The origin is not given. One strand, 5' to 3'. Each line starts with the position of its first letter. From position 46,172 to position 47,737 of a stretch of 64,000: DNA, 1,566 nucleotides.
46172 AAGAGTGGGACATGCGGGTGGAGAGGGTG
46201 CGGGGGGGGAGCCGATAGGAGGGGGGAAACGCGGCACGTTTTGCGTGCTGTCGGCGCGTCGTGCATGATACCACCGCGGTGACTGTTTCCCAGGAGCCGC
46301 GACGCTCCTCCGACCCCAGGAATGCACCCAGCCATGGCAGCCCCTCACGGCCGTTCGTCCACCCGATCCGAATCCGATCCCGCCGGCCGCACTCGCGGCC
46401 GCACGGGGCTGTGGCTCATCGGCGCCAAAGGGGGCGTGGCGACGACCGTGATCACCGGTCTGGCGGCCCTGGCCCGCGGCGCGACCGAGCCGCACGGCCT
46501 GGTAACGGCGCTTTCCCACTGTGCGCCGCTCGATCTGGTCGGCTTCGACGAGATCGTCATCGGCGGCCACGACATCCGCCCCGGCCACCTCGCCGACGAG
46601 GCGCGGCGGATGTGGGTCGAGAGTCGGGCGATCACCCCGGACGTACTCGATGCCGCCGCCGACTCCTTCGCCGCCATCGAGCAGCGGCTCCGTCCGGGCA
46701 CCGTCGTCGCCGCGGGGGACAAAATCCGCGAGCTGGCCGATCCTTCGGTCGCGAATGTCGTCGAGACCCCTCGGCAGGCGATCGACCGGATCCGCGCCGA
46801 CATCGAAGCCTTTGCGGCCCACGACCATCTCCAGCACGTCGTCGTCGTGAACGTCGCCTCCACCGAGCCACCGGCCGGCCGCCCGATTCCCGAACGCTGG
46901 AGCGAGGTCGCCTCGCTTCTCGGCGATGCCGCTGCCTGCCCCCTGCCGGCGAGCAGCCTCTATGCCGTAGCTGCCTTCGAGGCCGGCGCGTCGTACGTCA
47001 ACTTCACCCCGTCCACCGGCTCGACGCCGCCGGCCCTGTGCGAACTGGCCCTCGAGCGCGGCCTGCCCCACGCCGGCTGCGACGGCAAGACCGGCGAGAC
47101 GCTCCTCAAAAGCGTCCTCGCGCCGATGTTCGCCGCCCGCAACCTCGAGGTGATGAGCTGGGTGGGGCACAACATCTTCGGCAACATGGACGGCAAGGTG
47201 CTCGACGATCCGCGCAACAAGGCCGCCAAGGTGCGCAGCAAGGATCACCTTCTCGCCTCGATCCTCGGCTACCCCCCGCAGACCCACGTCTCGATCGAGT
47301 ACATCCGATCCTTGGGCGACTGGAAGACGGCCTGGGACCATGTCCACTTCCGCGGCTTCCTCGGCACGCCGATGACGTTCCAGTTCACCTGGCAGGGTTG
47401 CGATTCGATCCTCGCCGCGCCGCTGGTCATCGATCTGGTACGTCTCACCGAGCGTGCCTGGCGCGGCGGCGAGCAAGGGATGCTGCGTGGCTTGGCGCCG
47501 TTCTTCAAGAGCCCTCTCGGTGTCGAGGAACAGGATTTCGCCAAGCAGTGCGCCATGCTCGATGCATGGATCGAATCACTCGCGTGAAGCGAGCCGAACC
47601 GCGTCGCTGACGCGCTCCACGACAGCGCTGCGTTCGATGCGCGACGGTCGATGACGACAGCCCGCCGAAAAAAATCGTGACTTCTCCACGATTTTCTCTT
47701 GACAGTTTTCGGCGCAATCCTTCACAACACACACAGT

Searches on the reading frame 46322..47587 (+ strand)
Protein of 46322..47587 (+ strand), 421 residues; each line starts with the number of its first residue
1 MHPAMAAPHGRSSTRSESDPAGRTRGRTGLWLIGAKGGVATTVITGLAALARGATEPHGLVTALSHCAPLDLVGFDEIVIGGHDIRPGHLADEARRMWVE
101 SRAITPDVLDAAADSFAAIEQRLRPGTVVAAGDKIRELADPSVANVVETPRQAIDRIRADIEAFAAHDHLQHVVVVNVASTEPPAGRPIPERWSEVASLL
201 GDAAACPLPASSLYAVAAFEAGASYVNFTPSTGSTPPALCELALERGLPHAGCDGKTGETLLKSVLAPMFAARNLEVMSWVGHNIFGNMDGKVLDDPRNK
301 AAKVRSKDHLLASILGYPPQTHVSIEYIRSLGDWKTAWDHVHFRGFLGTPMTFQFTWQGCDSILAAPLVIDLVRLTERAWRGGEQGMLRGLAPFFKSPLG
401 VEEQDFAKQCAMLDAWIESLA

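Call 6: find_related_loci(query=window:46322-47587:+, collection=genome_contigs, flank=4000)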
Query window:46322-47587:+ (421 aa) in genome_contigs; peptide patterns used: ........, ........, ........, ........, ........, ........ (x = any residue, [..] = any of these).
599 stretches matched a pattern (row limit reached: there are more); 579 encode a relative of the query (tblastn E <= 1e-3); the best 80 are kept; 80 distinct loci.
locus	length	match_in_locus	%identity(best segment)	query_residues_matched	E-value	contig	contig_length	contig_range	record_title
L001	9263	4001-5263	95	1-421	0e+0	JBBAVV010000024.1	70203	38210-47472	MAG: Pirellulales bacterium isolate EUL_332 ctg24-EUL_332, whole genome shotgun sequence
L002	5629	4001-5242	79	5-421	0e+0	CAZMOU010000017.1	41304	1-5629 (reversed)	MAG TPA_asm: uncultured Chitinophaga sp. isolate binchicken_co298_368 genome assembly, contig: NODE_1492_length_41304_co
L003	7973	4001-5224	77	11-418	0e+0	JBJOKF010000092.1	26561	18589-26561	MAG: Planctomycetota bacterium isolate stroublescreek_2019_sw_WHONDRS-S19S_0089_B_bin.80 scaffold_1604310, whole genome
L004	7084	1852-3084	75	11-416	0e+0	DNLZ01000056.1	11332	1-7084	MAG TPA_asm: Planctomycetaceae bacterium isolate UBA10506 contig_1996, whole genome shotgun sequence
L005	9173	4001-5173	76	27-417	0e+0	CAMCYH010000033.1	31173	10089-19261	MAG: Candidatus Kuenenia stuttgartiensis isolate MiE-22jul19-96 genome assembly, contig: MiE-22jul19-C1152, whole genome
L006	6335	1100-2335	75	11-417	0e+0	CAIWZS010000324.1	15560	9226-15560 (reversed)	MAG: uncultured Planctomycetaceae bacterium isolate LaPlata_bin-2267 genome assembly, contig: bin-2267:324/553, whole ge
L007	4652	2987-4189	75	21-421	0e+0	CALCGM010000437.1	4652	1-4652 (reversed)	MAG TPA_asm: uncultured Planctomycetaceae bacterium isolate ERR2206794_bin.65_CONCOCT_v1.1_MAG genome assembly, contig:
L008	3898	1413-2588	77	25-416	0e+0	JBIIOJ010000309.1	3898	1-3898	MAG: Pirellulales bacterium isolate ME2002-10-08pf_3300042317_group1_bin116 Rohwer_bin1729_scaffold_24047_c1, whole geno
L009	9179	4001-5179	76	29-421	0e+0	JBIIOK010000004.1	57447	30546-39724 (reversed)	MAG: Pirellulales bacterium isolate ME2002-10-08pf_3300042317_group1_bin15 Rohwer_bin1720_scaffold_97_c1, whole genome s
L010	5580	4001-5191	75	20-416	0e+0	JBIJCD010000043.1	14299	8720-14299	MAG: Pirellulales bacterium isolate ME2006-08-18D11_3300042945_group2_bin148 Rohwer_bin1736_scaffold_4265_c1, whole geno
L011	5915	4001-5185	76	27-421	0e+0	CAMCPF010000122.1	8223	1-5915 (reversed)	MAG: Candidatus Kuenenia stuttgartiensis isolate MiE-22jul19-175 genome assembly, contig: MiE-22jul19-C8486, whole genom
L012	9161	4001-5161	75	27-413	0e+0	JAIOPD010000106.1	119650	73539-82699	MAG: Planctomycetia bacterium isolate LakeFargette_0920_ALND_MAG_67_38 LacPavin_0920_ALND_scaffold_388276, whole genome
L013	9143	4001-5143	77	29-409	0e+0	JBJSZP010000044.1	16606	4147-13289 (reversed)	MAG: Planctomycetia bacterium isolate samp_4432_VAMB_873 samp_4432_280417, whole genome shotgun sequence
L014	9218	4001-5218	72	7-416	0e+0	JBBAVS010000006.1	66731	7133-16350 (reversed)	MAG: Pirellulales bacterium isolate EUL_329 ctg6-EUL_329, whole genome shotgun sequence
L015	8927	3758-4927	75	27-416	0e+0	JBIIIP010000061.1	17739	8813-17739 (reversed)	MAG: Pirellulales bacterium isolate ME2001-09-10pf_3300042914_group1_bin155 Rohwer_bin1732_scaffold_2652_c1, whole genom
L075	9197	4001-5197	56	20-416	5e-143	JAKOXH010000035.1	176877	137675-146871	MAG: Planctomycetota bacterium isolate JPNG_metabat.20 k201_236209, whole genome shotgun sequence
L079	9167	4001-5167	60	27-416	3e-142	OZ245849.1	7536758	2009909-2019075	MAG: Bythopirellula sp. isolate a23da1fa-4258-4937-963d-949696e3e025 genome assembly, chromosome: 1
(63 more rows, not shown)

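Call 41: search_protein_families(library=ncbifam, proteins=[window:46322-47587:+], max_evalue=0.001)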
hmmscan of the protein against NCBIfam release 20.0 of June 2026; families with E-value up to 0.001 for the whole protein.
window:46322-47587:+ (421 aa): 1 family
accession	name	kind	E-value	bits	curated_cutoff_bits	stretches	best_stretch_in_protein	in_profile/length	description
TIGR03450.1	mycothiol_INO1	equivalog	3.6e-10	39.6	638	1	210-408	138-348/355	inositol-3-phosphate synthase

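Call 51: find_encoding_contigs(protein=window:46322-47587:+, flank=3000, max_places=3)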
Protein window:46322-47587:+ (421 aa): no gene with exactly this product is on record in the collection.
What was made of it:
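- Tried and rejected: Exact look-up of the window's synthase protein: not on record (call 51).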

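Call 68: search_protein_families(library=pfam, proteins=[L079:5994-7274:+, L075:6009-7400:+], max_evalue=0.00001)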
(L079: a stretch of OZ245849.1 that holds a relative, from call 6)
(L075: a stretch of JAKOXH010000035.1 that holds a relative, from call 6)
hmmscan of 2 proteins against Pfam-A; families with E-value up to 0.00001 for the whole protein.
L079:5994-7274:+ (426 aa): 3 families
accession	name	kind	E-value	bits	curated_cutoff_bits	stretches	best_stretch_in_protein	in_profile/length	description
PF00270.35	DEAD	-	3.3e-51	173.8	26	1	43-210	1-166/167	DEAD/DEAH box helicase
PF00271.37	Helicase_C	-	7.1e-36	123.2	23.5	1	246-354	2-110/110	Helicase conserved C-terminal domain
PF04851.21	ResIII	-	7.9e-07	29.6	22.5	1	62-204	29-162/164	Type III restriction enzyme, res subunit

L075:6009-7400:+ (463 aa): 3 families
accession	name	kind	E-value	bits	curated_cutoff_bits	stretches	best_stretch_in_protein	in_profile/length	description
PF00270.35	DEAD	-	1.3e-50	171.8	26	1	65-232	1-166/167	DEAD/DEAH box helicase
PF00271.37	Helicase_C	-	7.2e-33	113.6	23.5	1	268-376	2-110/110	Helicase conserved C-terminal domain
PF04851.21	ResIII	-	3.5e-07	30.7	22.5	1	84-225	29-161/164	Type III restriction enzyme, res subunit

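Call 69: search_protein_families(library=pfam, proteins=[window:46322-47587:+], max_evalue=0.00001)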
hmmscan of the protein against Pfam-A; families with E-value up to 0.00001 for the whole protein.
window:46322-47587:+ (421 aa): 2 families
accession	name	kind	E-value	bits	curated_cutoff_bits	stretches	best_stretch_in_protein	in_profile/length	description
PF07994.18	NAD_binding_5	-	3.4e-43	148.8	25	1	28-417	1-320/321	Myo-inositol-1-phosphate synthase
PF01658.22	Inos-1-P_synth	-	7.3e-34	116.6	27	1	258-362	1-107/107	Myo-inositol-1-phosphate synthase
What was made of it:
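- Checked: Flanking genes: myo-inositol-1-phosphate synthase upstream (PF07994/PF01658, call 69).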
